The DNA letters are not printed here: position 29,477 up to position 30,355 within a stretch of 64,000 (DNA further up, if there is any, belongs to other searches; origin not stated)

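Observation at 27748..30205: Low-GC three-gene cargo cassette (192-aa helical protein, 446-aa P-loop ATPase, 119-aa protein) of unknown function on a tRNA-Ala island: candidate novel defence-type system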

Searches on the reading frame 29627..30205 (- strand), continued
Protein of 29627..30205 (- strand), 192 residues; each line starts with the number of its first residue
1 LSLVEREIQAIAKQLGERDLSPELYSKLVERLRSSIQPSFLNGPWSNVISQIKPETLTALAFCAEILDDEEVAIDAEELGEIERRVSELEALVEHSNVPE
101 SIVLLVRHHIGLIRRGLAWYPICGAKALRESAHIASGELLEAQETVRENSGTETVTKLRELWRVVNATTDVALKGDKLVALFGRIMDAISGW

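Call 92: find_encoding_contigs(protein=P0254, flank=5000, max_places=3)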
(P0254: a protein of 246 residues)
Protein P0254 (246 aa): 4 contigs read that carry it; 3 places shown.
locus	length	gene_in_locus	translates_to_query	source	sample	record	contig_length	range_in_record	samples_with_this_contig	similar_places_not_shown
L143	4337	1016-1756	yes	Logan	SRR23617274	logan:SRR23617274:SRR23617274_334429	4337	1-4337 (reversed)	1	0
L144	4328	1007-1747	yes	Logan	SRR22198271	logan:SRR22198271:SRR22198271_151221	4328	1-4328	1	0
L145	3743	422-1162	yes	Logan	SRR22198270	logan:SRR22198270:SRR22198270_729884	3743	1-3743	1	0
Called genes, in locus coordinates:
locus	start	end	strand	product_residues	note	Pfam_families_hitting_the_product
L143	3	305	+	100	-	?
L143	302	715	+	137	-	PF01042:Ribonuc_L-PSP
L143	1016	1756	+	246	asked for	-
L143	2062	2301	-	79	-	-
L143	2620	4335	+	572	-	?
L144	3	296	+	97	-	?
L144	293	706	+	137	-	PF01042:Ribonuc_L-PSP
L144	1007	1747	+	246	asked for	-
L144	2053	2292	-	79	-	-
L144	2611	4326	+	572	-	?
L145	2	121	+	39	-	?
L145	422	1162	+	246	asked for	-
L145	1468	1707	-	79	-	-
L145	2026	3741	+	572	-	?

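Call 93: search_protein_families(library=padloc, alignment_id=A7, max_evalue=0.01)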
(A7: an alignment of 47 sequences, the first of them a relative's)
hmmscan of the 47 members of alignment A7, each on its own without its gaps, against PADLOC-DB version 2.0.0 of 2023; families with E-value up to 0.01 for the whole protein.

A. member 1, P0122 (245 aa): 0 families

B. families by the number of members that match (of 47 scanned): 2 families
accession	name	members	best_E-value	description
PDLC01792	Cas85f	1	6.1e-05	-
PDLC04009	PD-Lambda-5_A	1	0.0084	-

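Call 94: search_protein_families(library=pfam, alignment_id=A7, max_evalue=0.01)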
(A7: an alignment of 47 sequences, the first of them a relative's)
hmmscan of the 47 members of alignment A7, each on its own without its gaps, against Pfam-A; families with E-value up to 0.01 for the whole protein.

A. member 1, P0122 (245 aa): 0 families

B. families by the number of members that match (of 47 scanned): 3 families
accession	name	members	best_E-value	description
PF25591.1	LRV_2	1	0.0033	Leucine Rich Repeat Variant domain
PF03450.22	CO_deh_flav_C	1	0.0054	CO dehydrogenase flavoprotein C-terminal domain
PF16661.11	Lactamase_B_6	1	0.0073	Metallo-beta-lactamase superfamily domain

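Call 95: search_solved_structures(query=A7, max_evalue=10)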
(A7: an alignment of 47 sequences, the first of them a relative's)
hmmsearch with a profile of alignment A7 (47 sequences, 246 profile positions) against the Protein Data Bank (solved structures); distinct sequences matched with E-value up to 10: 11.
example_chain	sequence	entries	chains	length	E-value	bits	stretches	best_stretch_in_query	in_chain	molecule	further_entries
7uy8_D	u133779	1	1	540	0.00081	22.4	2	65-116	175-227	Eukaryotic-type DNA primase, large subunit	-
21gi_A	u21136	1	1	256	0.02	17.8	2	112-158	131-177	A designed protein Three-twist Knot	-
1t5o_A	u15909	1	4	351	0.054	16.4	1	144-213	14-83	Translation initiation factor eIF2B, subunit delta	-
3mlg_A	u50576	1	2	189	0.07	16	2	112-158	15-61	2X chimera of Helicobacter pylori protein HP0242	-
3zdo_A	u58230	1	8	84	0.073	16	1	41-92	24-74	PHOSPHOPROTEIN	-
4c5q_A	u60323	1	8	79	0.097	15.6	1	41-89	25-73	PHOSPHOPROTEIN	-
9ix4_A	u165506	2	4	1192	0.22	14.4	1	93-149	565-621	DdmD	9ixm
4ui9_C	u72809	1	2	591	0.59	13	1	120-170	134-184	CELL DIVISION CYCLE PROTEIN 23 HOMOLOG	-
5a31_C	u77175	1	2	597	0.6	13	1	120-170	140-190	CELL DIVISION CYCLE PROTEIN 23 HOMOLOG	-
6ub7_A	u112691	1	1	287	2.2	11.1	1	18-83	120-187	Glyco_hydro_cc domain-containing protein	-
6mol_A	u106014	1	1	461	3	10.7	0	169-194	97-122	Monoextended DARPin R12 (M_R12)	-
